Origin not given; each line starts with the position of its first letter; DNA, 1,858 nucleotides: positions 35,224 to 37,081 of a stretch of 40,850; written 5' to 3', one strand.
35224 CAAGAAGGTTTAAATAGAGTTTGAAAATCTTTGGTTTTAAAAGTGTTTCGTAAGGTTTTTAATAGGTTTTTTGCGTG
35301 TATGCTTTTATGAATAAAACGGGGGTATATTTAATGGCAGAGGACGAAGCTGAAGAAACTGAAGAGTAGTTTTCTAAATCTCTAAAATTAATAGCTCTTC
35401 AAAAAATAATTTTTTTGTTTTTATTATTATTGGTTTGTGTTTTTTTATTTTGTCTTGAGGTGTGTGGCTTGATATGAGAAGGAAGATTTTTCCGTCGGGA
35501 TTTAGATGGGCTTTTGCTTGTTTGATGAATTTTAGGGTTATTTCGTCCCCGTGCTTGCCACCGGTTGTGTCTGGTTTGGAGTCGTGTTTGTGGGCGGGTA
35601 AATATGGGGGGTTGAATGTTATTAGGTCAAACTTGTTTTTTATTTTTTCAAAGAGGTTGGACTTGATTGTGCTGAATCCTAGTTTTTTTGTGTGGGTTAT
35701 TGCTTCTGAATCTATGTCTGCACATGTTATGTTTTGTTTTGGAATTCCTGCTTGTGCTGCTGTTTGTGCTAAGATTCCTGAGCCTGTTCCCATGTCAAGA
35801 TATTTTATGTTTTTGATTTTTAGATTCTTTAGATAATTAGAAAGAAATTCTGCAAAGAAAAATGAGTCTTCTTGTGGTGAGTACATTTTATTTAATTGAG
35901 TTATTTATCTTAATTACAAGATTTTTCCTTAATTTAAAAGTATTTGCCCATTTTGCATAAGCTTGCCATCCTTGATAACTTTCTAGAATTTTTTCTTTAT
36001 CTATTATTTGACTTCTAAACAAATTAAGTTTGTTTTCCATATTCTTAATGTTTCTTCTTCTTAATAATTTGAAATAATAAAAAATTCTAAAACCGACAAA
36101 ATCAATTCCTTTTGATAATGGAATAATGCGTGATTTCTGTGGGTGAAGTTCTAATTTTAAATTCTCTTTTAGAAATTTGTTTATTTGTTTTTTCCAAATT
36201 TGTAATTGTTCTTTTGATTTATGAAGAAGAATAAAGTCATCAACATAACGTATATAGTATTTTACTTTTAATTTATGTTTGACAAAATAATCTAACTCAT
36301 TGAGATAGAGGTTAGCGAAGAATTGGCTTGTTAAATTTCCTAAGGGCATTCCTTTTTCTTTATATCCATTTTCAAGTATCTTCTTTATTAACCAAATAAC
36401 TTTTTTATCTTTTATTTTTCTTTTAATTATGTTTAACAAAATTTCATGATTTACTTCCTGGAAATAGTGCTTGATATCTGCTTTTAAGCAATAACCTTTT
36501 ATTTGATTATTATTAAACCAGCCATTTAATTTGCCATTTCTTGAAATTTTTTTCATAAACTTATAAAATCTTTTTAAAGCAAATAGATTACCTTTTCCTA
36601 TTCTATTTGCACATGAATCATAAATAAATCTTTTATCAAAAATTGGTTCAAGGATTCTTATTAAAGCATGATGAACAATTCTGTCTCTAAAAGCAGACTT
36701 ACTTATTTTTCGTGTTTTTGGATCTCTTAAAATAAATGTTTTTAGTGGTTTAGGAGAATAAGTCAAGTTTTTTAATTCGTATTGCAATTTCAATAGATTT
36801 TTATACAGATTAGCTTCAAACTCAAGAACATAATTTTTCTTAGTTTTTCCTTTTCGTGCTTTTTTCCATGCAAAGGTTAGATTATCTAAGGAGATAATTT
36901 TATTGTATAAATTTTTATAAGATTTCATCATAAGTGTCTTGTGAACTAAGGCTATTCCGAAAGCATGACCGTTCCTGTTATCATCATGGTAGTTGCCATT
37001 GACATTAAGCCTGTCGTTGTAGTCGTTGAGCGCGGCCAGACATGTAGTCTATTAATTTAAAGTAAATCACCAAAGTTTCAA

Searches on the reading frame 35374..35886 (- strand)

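Call 39: search_protein_families(library=pfam, proteins=[window:35374-35886:-], max_evalue=0.01)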
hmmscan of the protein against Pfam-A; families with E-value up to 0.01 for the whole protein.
window:35374-35886:- (170 aa): 10 families
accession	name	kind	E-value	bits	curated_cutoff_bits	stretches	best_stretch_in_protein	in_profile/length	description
PF05175.20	MTS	-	2.8e-15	56.8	23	1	14-147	22-149/170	Methyltransferase small domain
PF13489.12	Methyltransf_23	-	4e-08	33.6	27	1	20-138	15-118/164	Methyltransferase domain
PF13847.12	Methyltransf_31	-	2.9e-06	27.5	27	1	25-135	3-108/145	Methyltransferase domain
PF07669.17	Eco57I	-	6e-06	26.9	25.3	1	64-150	58-146/171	Eco57I restriction-modification methylase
PF06325.19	PrmA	-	1e-05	25.6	22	1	20-68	156-202/296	Ribosomal protein L11 methyltransferase (PrmA)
PF08242.18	Methyltransf_12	-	9.7e-05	23.5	30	1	30-90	1-70/98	Methyltransferase domain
PF13649.12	Methyltransf_25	-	0.00014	22.9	27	1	30-90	2-69/97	Methyltransferase domain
PF10354.15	BMT5-like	-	0.00028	21.7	24.7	1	58-146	62-136/168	rRNA (uridine-N3-)-methyltransferase BTM5-like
PF08241.18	Methyltransf_11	-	0.0012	19.8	21.2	1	30-90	1-65/95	Methyltransferase domain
PF06962.18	rRNA_methylase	-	0.0017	18.8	22.7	0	73-138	32-90/137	Putative rRNA methylase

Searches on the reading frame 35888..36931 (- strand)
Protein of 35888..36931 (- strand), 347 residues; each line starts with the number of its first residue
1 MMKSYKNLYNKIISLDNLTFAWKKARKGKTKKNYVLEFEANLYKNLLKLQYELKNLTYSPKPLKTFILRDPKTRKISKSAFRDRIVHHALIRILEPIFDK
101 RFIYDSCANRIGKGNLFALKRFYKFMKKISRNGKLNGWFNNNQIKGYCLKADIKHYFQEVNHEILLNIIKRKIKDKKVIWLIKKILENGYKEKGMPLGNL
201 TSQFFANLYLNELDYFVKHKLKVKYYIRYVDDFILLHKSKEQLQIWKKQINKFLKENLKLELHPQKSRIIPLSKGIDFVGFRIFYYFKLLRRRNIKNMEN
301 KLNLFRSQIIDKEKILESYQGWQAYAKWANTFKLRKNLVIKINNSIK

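Call 17: find_homologous_proteins(query=window:35888-36931:-, max_evalue=1e-20)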
Query window:35888-36931:- (347 aa): 7270 proteins with E <= 1e-20 among 8000 candidates; the best 120 are listed.
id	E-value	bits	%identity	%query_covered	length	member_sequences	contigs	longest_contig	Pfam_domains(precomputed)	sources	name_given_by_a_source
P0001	9.8e-222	753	100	100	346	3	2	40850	PF00078.33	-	-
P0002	2.2e-166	571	74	99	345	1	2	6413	PF00078.33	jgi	jgi:retron-type reverse transcriptase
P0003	4.4e-166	570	74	98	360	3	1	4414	PF00078.33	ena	-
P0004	1.3e-163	562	74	95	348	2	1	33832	PF00078.33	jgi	-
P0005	3.6e-163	561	75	98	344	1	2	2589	PF00078.33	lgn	-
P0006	4.8e-163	560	74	99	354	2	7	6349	PF00078.33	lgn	-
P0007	1.5e-162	559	72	99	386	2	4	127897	PF00078.33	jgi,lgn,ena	-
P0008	1.9e-162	558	72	99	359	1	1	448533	PF00078.33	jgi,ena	-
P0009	7.1e-162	556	72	96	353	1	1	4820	PF00078.33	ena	-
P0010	9.8e-162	556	72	96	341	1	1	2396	PF00078.33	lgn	-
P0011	3.2e-161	554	72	98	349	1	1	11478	PF00078.33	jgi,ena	-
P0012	5.7e-161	553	72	98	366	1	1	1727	PF00078.33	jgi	jgi:RNA-directed DNA polymerase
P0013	7.4e-161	553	74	98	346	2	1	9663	PF00078.33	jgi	-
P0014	5.3e-160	550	71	98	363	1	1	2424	PF00078.33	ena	-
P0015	2.0e-159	548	73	98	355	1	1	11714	PF00078.33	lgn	-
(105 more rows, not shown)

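Call 18: find_related_loci(query=window:35888-36931:-, collection=genome_contigs, flank=4000)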
Query window:35888-36931:- (347 aa) in genome_contigs; peptide patterns used: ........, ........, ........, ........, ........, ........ (x = any residue, [..] = any of these).
599 stretches matched a pattern (row limit reached: there are more); 20 encode a relative of the query (tblastn E <= 1e-3); 20 distinct loci.
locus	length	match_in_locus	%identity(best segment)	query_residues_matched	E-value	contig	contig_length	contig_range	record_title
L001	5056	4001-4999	70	1-338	1e-139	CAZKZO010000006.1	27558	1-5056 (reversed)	MAG TPA_asm: Candidatus Woesearchaeota archaeon isolate binchicken_co17_241 genome assembly, contig: NODE_4655_length_27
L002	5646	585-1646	63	2-342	4e-135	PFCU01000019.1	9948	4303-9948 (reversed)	MAG: Candidatus Pacearchaeota archaeon CG10_big_fil_rev_8_21_14_0_10_30_48 CG10_8_21_14_0.10_scaffold_16539_c, whole gen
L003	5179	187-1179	61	8-343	1e-128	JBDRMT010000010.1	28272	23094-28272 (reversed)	MAG: archaeon isolate MEGAHIT-group-1.845 k141_952828, whole genome shotgun sequence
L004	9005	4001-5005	56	7-343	4e-123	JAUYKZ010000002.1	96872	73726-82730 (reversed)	MAG: archaeon isolate C24_metabat.bin.228 C24_k141_144571, whole genome shotgun sequence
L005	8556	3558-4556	59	9-343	1e-119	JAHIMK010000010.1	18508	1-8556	MAG: Nanoarchaeota archaeon isolate KR13_N2.mb.68 KR13_N2.mb.68_k141_54363, whole genome shotgun sequence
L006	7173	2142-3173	58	2-338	3e-117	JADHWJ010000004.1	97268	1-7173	MAG: Candidatus Aenigmatarchaeota archaeon isolate BS750m-G24 BS-750m-C72, whole genome shotgun sequence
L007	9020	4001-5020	55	4-345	4e-121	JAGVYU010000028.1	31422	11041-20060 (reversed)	Candidatus Woesearchaeota archaeon isolate RIFCSPHIGHO2_01_FULL_47_16 rifcsphigho2_01_scaffold_19978, whole genome shotg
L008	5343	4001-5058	65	2-346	2e-114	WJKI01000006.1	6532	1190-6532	MAG: Candidatus Woesearchaeota archaeon isolate Bin_473 k141_387436, whole genome shotgun sequence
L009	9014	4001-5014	54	1-339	4e-110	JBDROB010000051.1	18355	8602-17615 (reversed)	MAG: Candidatus Woesearchaeota archaeon isolate MEGAHIT-group-1.927 k141_1370686, whole genome shotgun sequence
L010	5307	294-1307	50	2-339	5e-103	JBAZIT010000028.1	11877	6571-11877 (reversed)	MAG: Candidatus Omnitrophota bacterium isolate SO_2017_LW4_101 scaffold_10385_c1_LW137-91_2017, whole genome shotgun seq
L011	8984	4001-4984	40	5-344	1e-74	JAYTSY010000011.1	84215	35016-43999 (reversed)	MAG: bacterium isolate GFS_5288 GFS_5288_10, whole genome shotgun sequence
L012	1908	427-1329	40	10-326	2e-75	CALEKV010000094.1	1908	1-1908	MAG TPA_asm: uncultured Candidatus Saccharibacteria bacterium isolate SRR3330208_bin.157_CONCOCT_v1.1_MAG genome assembl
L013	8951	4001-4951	40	9-338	8e-72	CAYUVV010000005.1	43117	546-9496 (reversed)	MAG TPA_asm: uncultured Candidatus Saccharibacteria bacterium isolate SRP329715_co1_369 genome assembly, contig: NODE_11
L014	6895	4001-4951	40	8-338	3e-70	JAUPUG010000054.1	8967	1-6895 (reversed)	MAG: Patescibacteria group bacterium isolate erpe_2018_sw_12hr_WHONDRS-SW48-000089_B_bin.38 scaffold_291134, whole genom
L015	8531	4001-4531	66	164-338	2e-69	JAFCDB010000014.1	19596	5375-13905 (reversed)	Candidatus Pacearchaeota archaeon isolate Meg19_1012_Bin_278 Meg19_1012_Bin_278_scaffold_8552, whole genome shotgun sequ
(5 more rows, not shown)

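Call 21: find_related_loci(query=A1, collection=metagenome_contigs, flank=3000)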
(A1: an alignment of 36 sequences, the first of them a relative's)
Query A1 (346 aa) in metagenome_contigs; peptide patterns used: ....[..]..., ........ (x = any residue, [..] = any of these).
600 stretches matched a pattern (row limit reached: there are more); 587 encode a relative of the query (tblastn E <= 1e-3); the best 80 are kept; 80 distinct loci.
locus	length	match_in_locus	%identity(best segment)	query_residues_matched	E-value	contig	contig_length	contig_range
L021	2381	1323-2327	72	1-332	6e-169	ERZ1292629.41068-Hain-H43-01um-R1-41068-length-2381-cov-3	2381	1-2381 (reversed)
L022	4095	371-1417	72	1-341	4e-161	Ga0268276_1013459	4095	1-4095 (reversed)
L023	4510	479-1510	71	1-341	1e-157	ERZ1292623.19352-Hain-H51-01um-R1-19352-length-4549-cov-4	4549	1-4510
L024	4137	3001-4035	66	1-342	3e-154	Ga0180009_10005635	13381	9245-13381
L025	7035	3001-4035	68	1-341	2e-152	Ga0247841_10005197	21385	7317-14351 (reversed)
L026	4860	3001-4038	66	1-341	6e-151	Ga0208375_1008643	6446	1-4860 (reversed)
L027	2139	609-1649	70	1-342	1e-160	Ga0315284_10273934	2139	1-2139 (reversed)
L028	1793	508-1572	67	1-345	1e-161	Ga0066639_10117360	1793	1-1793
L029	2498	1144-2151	69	1-341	2e-157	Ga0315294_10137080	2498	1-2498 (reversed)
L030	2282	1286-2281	68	1-329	2e-158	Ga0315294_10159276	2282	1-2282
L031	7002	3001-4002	67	1-346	2e-147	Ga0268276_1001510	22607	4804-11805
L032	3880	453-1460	66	6-342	5e-152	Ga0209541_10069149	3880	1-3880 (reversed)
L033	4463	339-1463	66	1-341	2e-147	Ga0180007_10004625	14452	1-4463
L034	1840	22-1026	69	2-338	3e-158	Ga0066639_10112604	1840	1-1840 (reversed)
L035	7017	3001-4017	65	1-337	5e-146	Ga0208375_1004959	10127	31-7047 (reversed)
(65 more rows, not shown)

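Call 82: search_solved_structures(query=window:35888-36931:-, max_evalue=0.001, show_alignments=1)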
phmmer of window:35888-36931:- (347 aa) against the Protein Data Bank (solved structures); distinct sequences matched with E-value up to 0.001: 12.
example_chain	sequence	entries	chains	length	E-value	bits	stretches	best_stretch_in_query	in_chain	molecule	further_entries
8ub7_A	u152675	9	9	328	5.9e-43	150.5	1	2-334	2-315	Reverse transcriptase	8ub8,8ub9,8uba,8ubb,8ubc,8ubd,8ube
5hhl_A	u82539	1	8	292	1.4e-21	80.2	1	6-285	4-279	Retron-type reverse transcriptase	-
5hhj_A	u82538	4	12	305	2.2e-21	79.6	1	7-285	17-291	Retron-type reverse transcriptase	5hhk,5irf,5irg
7uim_D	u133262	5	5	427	3.2e-21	79.1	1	6-285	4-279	Group II intron reverse transcriptase/maturase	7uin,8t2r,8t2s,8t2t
6ar1_A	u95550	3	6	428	6.7e-20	74.7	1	48-284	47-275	GsI-IIC RT | Trt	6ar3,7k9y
5g2x_C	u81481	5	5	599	2.8e-18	69.4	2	25-267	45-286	GROUP II INTRON-ENCODED PROTEIN LTRA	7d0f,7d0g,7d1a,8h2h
6me0_C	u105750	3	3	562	1.3e-14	57.4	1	142-302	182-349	Maturase reverse transcriptase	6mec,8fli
8bgj_A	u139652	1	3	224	4e-12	49.2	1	146-283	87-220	RNA-directed DNA polymerase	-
7kft_D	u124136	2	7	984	6.6e-08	35.3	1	120-282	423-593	Cas6-RT-Cas1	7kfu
9z6y_A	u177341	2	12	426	2.4e-05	26.9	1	143-257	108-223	Drt3a reverse transcriptase protein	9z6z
9d5x_A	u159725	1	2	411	7.7e-05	25.2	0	193-282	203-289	Group II intron-like 4 reverse transcriptase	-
9d4s_A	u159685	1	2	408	9.2e-05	25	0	193-282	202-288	Group II intron-like 4 reverse transcriptase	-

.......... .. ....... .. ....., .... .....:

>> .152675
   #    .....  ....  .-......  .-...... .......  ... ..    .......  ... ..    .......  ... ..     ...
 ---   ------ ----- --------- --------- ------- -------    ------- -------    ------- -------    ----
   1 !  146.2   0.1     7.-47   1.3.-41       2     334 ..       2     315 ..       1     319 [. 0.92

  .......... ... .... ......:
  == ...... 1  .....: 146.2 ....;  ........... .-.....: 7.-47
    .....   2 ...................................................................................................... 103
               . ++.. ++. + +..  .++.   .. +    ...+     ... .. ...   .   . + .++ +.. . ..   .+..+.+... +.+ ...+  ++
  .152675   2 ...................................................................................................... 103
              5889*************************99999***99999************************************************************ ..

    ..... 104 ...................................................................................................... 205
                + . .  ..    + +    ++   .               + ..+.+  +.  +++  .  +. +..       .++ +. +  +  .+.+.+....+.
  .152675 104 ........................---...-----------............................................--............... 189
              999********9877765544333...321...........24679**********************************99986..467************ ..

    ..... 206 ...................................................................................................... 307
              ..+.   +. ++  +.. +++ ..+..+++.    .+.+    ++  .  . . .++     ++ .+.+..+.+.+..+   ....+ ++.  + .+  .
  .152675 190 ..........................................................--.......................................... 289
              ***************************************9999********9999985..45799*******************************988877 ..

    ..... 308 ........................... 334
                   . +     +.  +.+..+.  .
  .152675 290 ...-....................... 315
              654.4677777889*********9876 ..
